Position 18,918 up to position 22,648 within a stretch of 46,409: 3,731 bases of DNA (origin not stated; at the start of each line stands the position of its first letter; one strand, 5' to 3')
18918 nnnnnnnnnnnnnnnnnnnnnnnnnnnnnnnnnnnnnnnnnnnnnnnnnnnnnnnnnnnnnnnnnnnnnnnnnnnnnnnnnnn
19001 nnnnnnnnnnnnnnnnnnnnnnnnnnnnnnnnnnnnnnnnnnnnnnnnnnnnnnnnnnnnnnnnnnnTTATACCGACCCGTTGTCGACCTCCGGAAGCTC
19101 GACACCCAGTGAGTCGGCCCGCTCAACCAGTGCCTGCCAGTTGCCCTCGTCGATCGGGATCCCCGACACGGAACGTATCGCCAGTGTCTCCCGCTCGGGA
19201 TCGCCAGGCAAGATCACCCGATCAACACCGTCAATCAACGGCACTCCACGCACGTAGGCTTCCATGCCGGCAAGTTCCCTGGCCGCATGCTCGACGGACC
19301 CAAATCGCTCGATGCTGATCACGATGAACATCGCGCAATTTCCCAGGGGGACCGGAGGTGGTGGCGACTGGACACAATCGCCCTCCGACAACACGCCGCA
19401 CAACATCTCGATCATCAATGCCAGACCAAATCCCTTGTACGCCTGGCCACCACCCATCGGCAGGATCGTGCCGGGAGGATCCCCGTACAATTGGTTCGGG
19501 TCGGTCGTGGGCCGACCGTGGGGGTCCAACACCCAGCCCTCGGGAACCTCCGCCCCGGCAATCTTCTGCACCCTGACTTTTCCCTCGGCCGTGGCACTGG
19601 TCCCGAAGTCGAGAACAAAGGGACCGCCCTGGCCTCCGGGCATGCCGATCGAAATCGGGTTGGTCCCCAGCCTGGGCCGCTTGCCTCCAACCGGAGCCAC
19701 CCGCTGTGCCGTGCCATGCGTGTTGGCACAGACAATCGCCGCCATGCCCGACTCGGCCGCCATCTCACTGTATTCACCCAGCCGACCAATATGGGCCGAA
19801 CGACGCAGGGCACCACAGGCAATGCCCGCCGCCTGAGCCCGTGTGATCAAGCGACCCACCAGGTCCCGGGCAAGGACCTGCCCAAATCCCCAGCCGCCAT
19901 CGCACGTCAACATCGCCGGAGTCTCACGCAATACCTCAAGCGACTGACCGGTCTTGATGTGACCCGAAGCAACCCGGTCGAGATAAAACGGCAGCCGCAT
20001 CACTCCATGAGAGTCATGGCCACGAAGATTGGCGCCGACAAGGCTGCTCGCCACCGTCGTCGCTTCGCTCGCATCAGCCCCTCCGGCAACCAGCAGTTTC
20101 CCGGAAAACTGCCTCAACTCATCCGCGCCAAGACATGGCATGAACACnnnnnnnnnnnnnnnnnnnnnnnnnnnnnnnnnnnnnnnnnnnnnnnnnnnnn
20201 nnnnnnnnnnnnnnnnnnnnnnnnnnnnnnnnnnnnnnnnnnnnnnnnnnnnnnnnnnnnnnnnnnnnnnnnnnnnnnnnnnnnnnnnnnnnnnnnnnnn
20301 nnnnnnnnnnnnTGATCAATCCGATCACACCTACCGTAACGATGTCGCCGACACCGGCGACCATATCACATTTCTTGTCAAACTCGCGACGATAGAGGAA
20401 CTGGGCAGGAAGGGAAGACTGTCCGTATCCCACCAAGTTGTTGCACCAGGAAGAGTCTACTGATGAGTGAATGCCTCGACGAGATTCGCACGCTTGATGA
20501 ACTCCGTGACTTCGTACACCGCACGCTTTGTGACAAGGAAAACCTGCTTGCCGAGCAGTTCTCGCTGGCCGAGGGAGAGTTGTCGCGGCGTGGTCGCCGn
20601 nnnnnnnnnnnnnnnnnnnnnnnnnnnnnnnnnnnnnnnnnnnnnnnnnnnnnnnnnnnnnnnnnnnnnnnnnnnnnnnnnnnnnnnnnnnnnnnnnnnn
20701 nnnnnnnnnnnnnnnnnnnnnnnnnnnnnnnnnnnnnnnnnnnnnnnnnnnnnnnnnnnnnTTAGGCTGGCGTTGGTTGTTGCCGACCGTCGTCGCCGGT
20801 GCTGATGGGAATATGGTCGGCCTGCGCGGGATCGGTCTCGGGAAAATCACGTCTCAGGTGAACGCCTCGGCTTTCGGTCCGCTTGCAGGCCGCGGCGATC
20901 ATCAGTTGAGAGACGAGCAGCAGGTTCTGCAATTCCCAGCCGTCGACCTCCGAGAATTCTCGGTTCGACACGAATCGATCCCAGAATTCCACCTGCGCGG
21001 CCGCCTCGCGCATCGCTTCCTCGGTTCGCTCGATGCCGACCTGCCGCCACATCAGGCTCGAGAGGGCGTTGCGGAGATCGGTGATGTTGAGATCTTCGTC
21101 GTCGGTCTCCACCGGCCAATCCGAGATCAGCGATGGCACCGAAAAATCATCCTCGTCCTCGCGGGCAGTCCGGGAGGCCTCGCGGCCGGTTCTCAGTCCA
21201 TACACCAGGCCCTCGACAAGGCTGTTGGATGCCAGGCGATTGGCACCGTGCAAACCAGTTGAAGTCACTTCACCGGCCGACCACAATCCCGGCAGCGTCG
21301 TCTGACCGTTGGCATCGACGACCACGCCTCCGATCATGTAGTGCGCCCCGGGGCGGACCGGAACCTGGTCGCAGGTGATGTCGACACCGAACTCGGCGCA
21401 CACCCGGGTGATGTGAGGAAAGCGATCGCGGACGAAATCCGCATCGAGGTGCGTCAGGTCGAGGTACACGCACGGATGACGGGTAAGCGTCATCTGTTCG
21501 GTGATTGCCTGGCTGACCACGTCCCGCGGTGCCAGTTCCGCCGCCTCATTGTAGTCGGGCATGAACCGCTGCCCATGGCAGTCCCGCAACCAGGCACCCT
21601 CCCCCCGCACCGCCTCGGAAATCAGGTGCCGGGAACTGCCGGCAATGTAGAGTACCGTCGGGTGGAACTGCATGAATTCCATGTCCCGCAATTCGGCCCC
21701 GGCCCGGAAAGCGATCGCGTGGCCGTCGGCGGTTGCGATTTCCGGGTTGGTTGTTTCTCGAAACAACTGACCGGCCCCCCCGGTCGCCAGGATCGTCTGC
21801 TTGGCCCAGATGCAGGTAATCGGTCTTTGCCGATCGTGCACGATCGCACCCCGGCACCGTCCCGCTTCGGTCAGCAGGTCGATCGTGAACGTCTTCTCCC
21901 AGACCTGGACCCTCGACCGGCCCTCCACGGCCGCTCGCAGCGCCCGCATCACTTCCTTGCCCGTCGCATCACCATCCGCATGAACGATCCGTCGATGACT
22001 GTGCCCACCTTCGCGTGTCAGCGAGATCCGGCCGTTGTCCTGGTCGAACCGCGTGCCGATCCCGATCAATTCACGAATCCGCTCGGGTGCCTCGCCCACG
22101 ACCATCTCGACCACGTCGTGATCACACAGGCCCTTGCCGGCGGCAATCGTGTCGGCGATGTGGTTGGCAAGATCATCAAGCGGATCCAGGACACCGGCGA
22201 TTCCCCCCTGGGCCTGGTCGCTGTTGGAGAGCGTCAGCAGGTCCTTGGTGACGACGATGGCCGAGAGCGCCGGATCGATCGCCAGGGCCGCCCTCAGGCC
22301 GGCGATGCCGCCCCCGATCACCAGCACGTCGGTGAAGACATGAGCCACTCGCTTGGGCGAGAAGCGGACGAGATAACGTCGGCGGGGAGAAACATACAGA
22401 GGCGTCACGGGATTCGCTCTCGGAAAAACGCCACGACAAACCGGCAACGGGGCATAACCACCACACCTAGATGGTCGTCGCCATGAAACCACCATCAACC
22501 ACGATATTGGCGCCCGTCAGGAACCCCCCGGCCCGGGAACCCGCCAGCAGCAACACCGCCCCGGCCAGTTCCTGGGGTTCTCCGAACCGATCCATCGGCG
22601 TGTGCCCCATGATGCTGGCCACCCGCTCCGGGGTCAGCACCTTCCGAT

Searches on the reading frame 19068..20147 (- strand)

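Call 83: search_protein_families(library=pfam, proteins=[window:19068-20147:-], max_evalue=0.001)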
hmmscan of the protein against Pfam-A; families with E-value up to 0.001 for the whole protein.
window:19068-20147:- (359 aa): 1 family
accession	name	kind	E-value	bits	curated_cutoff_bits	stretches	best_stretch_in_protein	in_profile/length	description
PF02615.19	Ldh_2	-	3.2e-104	349.1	38.8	1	8-340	3-332/333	Malate/L-lactate dehydrogenase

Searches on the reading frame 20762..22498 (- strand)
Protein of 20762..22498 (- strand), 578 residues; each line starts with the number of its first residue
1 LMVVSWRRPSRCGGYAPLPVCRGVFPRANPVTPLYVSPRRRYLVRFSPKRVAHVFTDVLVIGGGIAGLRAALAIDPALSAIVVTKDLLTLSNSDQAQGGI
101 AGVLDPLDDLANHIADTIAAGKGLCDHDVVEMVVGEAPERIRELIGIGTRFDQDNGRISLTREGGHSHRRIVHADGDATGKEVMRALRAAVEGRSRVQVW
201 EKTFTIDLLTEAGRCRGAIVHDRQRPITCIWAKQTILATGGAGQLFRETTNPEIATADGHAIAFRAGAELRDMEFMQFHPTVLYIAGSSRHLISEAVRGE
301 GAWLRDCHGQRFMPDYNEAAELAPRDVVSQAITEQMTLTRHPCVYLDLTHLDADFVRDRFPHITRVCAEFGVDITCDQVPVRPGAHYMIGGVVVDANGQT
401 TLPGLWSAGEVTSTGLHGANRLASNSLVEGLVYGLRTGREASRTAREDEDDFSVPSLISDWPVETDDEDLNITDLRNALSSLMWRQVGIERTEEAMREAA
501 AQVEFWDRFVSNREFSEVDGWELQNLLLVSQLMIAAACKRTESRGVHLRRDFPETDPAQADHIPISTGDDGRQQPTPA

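Call 83: search_protein_families(library=pfam, proteins=[window:20762-22498:-], max_evalue=0.001)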
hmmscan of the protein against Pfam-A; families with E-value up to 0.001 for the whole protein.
window:20762-22498:- (578 aa): 4 families
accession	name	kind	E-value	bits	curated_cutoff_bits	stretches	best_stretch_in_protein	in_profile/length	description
PF00890.30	FAD_binding_2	-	1.6e-93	314.6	20.4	1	57-427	1-414/414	FAD binding domain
PF02910.25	Succ_DH_flav_C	-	4.7e-14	52.9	20.8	1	476-558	1-92/130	Fumarate reductase flavoprotein C-term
PF07992.20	Pyr_redox_2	-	4.9e-05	23.3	26.1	0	389-417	254-278/291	Pyridine nucleotide-disulphide oxidoreductase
PF01266.30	DAO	-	5.9e-05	23.2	27.9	1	57-268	1-236/353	FAD dependent oxidoreductase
